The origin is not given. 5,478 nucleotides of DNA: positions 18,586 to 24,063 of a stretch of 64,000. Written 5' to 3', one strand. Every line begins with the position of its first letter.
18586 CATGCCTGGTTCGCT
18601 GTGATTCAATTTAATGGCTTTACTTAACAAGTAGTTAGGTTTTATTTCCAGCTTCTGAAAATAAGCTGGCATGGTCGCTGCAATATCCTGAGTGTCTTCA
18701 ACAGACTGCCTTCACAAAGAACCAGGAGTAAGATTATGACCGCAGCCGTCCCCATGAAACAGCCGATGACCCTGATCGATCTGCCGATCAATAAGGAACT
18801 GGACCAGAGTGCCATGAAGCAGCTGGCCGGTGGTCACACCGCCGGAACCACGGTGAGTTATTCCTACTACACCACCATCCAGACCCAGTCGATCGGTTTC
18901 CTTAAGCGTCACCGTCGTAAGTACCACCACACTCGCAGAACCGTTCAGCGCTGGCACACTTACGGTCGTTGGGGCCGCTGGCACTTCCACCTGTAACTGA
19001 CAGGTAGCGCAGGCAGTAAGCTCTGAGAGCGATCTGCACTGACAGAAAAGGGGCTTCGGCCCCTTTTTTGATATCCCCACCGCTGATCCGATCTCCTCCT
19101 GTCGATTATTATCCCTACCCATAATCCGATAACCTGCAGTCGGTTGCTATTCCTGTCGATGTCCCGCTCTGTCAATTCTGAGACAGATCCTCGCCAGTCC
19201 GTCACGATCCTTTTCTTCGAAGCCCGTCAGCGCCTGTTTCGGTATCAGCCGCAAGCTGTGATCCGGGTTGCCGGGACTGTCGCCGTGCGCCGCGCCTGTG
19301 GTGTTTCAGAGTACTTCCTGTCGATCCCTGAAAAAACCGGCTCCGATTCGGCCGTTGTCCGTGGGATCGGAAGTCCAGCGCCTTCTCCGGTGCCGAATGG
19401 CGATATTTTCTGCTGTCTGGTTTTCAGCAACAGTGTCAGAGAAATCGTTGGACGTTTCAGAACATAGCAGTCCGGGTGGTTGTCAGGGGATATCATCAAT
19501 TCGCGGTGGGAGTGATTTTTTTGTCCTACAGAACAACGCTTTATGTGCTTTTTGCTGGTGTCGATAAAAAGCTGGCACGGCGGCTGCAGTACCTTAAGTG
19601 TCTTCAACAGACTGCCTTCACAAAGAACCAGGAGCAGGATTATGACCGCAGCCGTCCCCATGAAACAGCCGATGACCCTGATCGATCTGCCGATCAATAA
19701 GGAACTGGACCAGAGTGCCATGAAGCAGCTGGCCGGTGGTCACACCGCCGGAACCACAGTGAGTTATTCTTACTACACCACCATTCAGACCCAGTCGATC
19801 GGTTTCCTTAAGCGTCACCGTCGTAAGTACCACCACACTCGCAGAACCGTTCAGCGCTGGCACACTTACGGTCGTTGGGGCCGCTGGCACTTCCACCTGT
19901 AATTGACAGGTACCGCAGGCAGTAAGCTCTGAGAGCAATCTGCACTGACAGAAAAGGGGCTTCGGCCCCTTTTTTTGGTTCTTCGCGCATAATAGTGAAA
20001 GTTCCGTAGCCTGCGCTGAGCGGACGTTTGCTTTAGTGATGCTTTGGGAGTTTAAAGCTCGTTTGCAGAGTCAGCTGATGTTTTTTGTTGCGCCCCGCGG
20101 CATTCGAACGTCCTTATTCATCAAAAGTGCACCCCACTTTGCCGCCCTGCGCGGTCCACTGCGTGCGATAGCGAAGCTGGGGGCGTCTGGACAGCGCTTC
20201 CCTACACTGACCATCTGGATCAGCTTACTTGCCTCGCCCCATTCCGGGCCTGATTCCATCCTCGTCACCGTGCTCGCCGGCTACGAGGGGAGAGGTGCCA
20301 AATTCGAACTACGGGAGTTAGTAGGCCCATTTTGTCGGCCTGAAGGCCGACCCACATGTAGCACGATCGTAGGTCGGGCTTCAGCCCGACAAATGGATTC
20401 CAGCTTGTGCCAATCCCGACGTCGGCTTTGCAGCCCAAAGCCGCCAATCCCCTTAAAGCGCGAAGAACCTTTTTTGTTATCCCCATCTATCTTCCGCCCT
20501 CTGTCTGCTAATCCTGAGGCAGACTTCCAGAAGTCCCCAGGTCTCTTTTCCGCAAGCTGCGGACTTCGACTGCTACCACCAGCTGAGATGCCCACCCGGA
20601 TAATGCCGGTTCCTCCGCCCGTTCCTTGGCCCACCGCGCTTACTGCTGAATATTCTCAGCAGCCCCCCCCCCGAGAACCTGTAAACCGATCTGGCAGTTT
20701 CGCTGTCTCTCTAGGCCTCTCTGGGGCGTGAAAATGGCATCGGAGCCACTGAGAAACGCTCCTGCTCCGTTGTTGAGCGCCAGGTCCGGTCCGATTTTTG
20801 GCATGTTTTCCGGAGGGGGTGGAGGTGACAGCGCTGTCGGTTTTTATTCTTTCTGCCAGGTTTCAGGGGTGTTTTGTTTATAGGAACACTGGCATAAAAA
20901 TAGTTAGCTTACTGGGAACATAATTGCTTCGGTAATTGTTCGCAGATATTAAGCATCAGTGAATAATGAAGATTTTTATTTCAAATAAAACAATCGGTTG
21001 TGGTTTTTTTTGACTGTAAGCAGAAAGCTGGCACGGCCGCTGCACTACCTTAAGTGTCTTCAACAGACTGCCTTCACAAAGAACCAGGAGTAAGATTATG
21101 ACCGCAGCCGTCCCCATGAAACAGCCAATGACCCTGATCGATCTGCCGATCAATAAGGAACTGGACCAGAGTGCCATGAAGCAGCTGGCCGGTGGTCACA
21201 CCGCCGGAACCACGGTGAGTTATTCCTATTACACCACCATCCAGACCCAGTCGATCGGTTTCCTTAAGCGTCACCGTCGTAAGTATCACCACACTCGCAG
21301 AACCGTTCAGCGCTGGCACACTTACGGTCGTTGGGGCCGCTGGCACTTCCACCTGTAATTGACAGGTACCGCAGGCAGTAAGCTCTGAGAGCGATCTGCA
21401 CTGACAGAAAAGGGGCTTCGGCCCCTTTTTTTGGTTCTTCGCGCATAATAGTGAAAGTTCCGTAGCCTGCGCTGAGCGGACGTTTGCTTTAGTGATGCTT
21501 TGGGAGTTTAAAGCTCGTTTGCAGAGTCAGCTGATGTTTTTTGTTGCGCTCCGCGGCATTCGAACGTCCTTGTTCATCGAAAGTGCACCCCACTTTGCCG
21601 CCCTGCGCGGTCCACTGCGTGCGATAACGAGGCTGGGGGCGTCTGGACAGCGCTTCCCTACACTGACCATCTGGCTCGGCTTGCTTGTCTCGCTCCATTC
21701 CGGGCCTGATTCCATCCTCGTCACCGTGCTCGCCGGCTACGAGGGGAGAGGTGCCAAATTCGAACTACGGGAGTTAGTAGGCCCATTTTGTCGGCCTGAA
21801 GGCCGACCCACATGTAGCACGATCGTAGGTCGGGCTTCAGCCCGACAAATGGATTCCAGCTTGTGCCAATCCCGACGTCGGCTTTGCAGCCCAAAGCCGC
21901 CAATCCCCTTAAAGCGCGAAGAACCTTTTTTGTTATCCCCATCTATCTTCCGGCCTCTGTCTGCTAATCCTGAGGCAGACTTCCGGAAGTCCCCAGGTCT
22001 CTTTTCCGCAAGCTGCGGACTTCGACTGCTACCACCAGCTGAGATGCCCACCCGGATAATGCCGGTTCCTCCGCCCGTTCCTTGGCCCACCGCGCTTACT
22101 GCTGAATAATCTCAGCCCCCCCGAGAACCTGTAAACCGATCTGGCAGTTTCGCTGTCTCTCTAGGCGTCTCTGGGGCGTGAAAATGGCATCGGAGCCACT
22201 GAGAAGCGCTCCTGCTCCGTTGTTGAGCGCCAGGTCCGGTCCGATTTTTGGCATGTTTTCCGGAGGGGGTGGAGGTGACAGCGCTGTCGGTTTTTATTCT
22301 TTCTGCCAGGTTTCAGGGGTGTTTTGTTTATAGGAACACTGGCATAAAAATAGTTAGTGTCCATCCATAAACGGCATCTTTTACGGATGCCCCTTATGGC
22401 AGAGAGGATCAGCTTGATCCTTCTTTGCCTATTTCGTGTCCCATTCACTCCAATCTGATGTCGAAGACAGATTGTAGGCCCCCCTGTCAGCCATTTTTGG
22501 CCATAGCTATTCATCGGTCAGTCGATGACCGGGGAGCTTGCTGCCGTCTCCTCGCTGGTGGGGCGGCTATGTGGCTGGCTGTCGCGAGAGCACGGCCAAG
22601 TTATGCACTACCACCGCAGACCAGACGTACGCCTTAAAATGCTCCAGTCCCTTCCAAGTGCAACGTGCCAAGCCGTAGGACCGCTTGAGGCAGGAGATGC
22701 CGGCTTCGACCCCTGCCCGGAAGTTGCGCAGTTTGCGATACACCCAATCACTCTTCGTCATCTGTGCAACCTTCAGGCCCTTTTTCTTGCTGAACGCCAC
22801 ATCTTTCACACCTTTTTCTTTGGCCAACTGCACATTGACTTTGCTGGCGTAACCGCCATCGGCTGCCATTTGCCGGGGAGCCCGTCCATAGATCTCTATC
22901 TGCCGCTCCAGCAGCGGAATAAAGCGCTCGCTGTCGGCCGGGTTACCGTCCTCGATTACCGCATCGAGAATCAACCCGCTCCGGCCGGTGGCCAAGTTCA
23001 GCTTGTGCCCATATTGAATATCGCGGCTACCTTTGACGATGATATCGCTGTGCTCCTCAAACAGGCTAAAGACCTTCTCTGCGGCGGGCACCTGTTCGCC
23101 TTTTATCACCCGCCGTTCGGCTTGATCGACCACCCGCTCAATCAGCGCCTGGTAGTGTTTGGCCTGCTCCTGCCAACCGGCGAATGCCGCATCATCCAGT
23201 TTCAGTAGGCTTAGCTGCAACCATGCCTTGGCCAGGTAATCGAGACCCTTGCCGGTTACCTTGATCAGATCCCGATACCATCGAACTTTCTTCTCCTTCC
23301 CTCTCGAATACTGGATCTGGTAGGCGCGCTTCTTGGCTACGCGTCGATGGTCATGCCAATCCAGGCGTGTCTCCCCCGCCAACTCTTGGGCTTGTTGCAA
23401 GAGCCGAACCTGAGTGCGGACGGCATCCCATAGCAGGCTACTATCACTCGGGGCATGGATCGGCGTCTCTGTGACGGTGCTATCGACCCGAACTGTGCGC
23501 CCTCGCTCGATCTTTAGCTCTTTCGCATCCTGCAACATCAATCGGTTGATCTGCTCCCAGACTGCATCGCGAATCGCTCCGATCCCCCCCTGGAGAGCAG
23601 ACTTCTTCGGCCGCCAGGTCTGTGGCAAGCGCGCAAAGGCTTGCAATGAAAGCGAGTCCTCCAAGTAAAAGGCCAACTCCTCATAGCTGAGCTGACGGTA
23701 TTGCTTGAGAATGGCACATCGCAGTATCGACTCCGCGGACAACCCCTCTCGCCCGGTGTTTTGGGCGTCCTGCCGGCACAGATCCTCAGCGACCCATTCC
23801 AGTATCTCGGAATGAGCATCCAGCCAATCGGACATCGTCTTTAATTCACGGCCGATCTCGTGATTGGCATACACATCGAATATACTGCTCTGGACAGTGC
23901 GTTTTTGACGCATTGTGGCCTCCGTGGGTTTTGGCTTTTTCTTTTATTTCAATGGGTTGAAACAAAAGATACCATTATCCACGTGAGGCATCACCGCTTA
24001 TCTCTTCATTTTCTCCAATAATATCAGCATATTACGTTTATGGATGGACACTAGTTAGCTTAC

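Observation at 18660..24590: Four self-contained copies of an 86-aa double-glycine-leader, hyper-cationic peptide gene with no exporter, immunity gene or maturase nearby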

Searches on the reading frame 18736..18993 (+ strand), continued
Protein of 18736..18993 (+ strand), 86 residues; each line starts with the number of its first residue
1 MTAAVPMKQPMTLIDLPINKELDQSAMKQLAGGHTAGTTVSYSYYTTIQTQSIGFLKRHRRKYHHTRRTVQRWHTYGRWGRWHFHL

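Call 52: search_solved_structures(query=A5, max_evalue=10)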
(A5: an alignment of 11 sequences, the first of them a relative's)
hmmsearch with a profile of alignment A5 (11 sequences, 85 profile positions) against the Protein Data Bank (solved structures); distinct sequences matched with E-value up to 10: 1.
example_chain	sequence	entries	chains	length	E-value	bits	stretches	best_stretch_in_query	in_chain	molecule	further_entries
8trz_A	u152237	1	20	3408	1.1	12.9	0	12-47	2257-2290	Hemocyanin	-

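Call 53: predict_structure(alignment_id=A5)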
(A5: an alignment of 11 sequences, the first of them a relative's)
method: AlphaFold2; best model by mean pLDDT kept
length: 86 residues; sequences in the alignment: 11
mean_pLDDT: 62.3   pTM: 0.37
mean pLDDT of the five models: 62.3, 62.3, 58.6, 55.1, 52.3
residues with pLDDT >= 90: 3; 70-90: 32; 50-70: 13; < 50: 38
segments of 3 or more residues with pLDDT < 50: 1-38
pLDDT, mean of each block of 10 residues (from residue 1): 38 39 47 48 76 89 71 79 82
secondary structure, 60 per line:
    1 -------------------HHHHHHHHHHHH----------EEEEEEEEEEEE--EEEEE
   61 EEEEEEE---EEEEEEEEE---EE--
elements in order: H20-31 E42-53 E56-67 E71-79

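Call 56: fold_search(model_id=the predicted structure, library=pdb)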
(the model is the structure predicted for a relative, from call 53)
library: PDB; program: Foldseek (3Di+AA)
matches with E <= 10: 466; with E <= 0.001: 0
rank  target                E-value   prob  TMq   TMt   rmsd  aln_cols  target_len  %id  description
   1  6vlq                  1.9e-01  0.66  0.31  0.33   8.4        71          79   11  Hop phytocystatin in space group P22121 (released 2020-10-14)
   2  3cyg_B                4.9e-01  0.72  0.35  0.17   7.1        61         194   13  Crystal structure of an uncharacterized protein from Fervidobacterium nodosum Rt17-B1 (released 2008-05-13)
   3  2ux0_B                5.6e-01  0.28  0.27  0.20   8.7        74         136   15  Structure of the oligomerisation domain of calcium-calmodulin dependent protein kinase II gamma (released 2007-04-10)
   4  5bsz                  5.9e-01  0.30  0.26  0.12  17.4        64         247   12  X-ray structure of the sugar N-methyltransferase KedS8 from Streptoalloteichus sp ATCC 53650 (released 2015-07-29)
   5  6vlp                  7.1e-01  0.33  0.30  0.32   8.6        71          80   11  Hop phytocystatin in space group C2221 (released 2020-10-14)
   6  2ux0_F                7.6e-01  0.21  0.27  0.21   8.6        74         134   15  Structure of the oligomerisation domain of calcium-calmodulin dependent protein kinase II gamma (released 2007-04-10)
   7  4tx4_A                9.1e-01  0.23  0.31  0.31  10.4        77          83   12  Crystal Structure of a Single-Domain Cysteine Protease Inhibitor from Cowpea (Vigna unguiculata) (released 2015-10-14)
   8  4tx4_B                9.7e-01  0.28  0.31  0.33   9.2        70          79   11  Crystal Structure of a Single-Domain Cysteine Protease Inhibitor from Cowpea (Vigna unguiculata) (released 2015-10-14)
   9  3taz_B                9.7e-01  0.28  0.28  0.07  10.5        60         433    2  Crystal structure of NurA bound to dAMP and manganese (released 2011-11-23)
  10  4oqd_A                1.0e+00  0.21  0.26  0.12  17.4        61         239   10  Crystal structure of the tylM1 N,N-dimethyltransferase in complex with SAH and TDP-Qui3NMe2 (released 2014-02-26)
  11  2ux0_E                1.2e+00  0.18  0.27  0.21   8.6        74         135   15  Structure of the oligomerisation domain of calcium-calmodulin dependent protein kinase II gamma (released 2007-04-10)
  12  4wsp                  1.3e+00  0.20  0.25  0.27   4.7        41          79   17  Racemic crystal structure of Rv1738 from Mycobacterium tuberculosis (Form-I) (released 2015-03-18)
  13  2jq5_MODEL_1_A        1.4e+00  0.28  0.25  0.17   8.1        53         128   11  Solution structure of RPA3114, a SEC-C motif containing protein from Rhodopseudomonas palustris; Northeast Str (released 2007-06-26)
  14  3o61_A                1.4e+00  0.28  0.25  0.14   5.8        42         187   17  Structure of the E100A E.coli GDP-mannose hydrolase (yffh) in complex with GDP-mannose and Mg++ (released 2011-05-11)
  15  1viq_B                1.4e+00  0.23  0.25  0.12   8.5        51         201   14  Crystal structure of putative ADP ribose pyrophosphatase (released 2003-12-30)
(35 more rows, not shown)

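Call 57: search_protein_families(library=ncbifam, alignment_id=A5, max_evalue=10)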
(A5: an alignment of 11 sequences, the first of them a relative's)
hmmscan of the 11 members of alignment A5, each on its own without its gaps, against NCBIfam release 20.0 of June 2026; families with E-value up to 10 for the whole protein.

A. member 1, P0001 (86 aa): 1 family
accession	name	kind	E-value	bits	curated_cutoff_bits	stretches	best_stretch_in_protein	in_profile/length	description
TIGR04149.1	GG_sam_targ_CFB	domain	0.03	14.2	25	1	20-39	15-34/43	TIGR04149 family rSAM-modified RiPP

B. families by the number of members that match (of 11 scanned): 4 families
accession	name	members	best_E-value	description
TIGR04149.1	GG_sam_targ_CFB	4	0.024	TIGR04149 family rSAM-modified RiPP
TIGR04497.1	GRASP_targ_2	2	0.087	putative ATP-grasp target RiPP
NF007109.1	PRK09558.1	1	0.11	bifunctional UDP-sugar hydrolase/5'-nucleotidase UshA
NF011869.1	PRK15341.1-2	1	0.14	type III secretion system invasion lipoprotein InvH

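Call 69: search_protein_families(library=padloc, proteins=[window:18736-18993:+, P0014, P0015], max_evalue=1)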
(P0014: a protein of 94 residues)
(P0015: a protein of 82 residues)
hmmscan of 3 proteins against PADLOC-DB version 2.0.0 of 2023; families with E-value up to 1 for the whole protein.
window:18736-18993:+ (86 aa): 0 families

P0014 (94 aa): 0 families

P0015 (82 aa): 0 families

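Call 70: search_protein_families(library=phrogs, proteins=[window:18736-18993:+, P0014, P0015], max_evalue=1)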
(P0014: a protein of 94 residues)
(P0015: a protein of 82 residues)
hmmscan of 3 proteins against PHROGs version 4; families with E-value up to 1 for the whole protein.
window:18736-18993:+ (86 aa): 3 families
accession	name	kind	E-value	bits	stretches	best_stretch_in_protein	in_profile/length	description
phrog_1161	-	connector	0.095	14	1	39-68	74-103/106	head-tail adaptor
phrog_26547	-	unknown function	0.12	13.5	1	4-53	39-88/139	-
phrog_13162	-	transcription regulation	0.22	13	1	42-76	8-42/69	transcriptional regulator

P0014 (94 aa): 0 families

P0015 (82 aa): 0 families

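Call 76: find_encoding_contigs(protein=P0016, flank=10000, max_places=4)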
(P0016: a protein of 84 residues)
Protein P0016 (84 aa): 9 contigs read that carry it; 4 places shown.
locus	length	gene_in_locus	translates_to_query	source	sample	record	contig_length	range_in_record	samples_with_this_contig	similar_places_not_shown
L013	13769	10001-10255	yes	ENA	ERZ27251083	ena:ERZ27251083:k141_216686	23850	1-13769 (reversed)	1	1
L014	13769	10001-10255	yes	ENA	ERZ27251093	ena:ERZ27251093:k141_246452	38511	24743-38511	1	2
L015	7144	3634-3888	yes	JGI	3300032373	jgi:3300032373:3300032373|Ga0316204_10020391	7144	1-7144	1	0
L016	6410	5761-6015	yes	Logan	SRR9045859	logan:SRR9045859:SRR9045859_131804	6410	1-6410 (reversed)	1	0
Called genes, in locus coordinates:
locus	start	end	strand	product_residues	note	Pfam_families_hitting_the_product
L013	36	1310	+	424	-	PF03631:Virul_fac_BrkB, PF02082:Rrf2 (weak)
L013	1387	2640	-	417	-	PF00483:NTP_transferase, PF24894:Hexapep_GlmU, PF25084:LbH_EIF2B, PF25087:GMPPB_C (weak)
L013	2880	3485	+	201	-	PF00440:TetR_N (weak)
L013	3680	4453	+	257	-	PF00561:Abhydrolase_1, PF12146:Hydrolase_4, PF12697:Abhydrolase_6, PF06821:Ser_hydrolase (weak), PF08386:Abhydrolase_4 (weak)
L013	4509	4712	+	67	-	-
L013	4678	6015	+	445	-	PF00515:TPR_1 (faint), PF07719:TPR_2 (faint), PF13174:TPR_6 (faint), PF13432:TPR_16 (faint), PF14559:TPR_19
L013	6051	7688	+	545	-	PF04773:FecR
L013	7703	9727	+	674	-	PF17803:Cadherin_4, PF17892:Cadherin_5, PF17963:Big_9, PF17803:Cadherin_4, PF17892:Cadherin_5, PF17963:Big_9, PF17803:Cadherin_4, PF17892:Cadherin_5, +4 more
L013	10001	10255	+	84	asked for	-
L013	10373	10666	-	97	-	PF07690:MFS_1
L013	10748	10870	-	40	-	-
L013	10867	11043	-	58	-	-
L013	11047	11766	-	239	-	PF00072:Response_reg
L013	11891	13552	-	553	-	PF00672:HAMP, PF00512:HisKA, PF02518:HATPase_c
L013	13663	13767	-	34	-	?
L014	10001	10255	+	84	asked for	-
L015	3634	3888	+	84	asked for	-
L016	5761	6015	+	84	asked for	-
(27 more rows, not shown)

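Call 81: find_related_loci(query=A5, collection=viral_contigs, flank=5000)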
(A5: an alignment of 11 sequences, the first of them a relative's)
Query A5 (86 aa) in viral_contigs; peptide patterns used: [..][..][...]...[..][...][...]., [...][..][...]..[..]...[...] (x = any residue, [..] = any of these).
13 stretches matched a pattern, but none encodes a relative of the query by tblastn (E <= 1e-3).

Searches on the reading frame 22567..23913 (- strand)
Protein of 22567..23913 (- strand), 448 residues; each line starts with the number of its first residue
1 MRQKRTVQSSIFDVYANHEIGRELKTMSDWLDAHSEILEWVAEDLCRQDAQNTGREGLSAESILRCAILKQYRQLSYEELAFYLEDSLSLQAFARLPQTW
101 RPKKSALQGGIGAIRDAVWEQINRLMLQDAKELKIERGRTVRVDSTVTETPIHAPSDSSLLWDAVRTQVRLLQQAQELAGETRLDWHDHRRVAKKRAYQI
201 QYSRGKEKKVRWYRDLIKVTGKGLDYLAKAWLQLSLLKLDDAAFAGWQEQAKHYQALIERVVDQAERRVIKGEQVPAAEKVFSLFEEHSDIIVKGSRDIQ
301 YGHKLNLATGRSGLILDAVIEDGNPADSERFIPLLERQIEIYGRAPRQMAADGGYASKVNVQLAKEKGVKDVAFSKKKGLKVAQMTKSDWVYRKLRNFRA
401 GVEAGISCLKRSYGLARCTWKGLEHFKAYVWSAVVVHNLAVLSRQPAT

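Call 16: search_protein_families(library=pfam, proteins=[window:22567-23913:-], max_evalue=0.001)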
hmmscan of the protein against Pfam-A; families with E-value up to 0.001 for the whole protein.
window:22567-23913:- (448 aa): 3 families
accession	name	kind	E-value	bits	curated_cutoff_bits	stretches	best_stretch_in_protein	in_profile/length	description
PF01609.27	DDE_Tnp_1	-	1.1e-12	48.6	23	1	301-439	34-200/200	Transposase DDE domain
PF13751.12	DDE_Tnp_1_6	-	0.00021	22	25.1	1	381-441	63-123/125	Transposase DDE domain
PF05598.16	DUF772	-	0.00035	20.9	23.1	1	54-98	1-46/74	Transposase domain (DUF772)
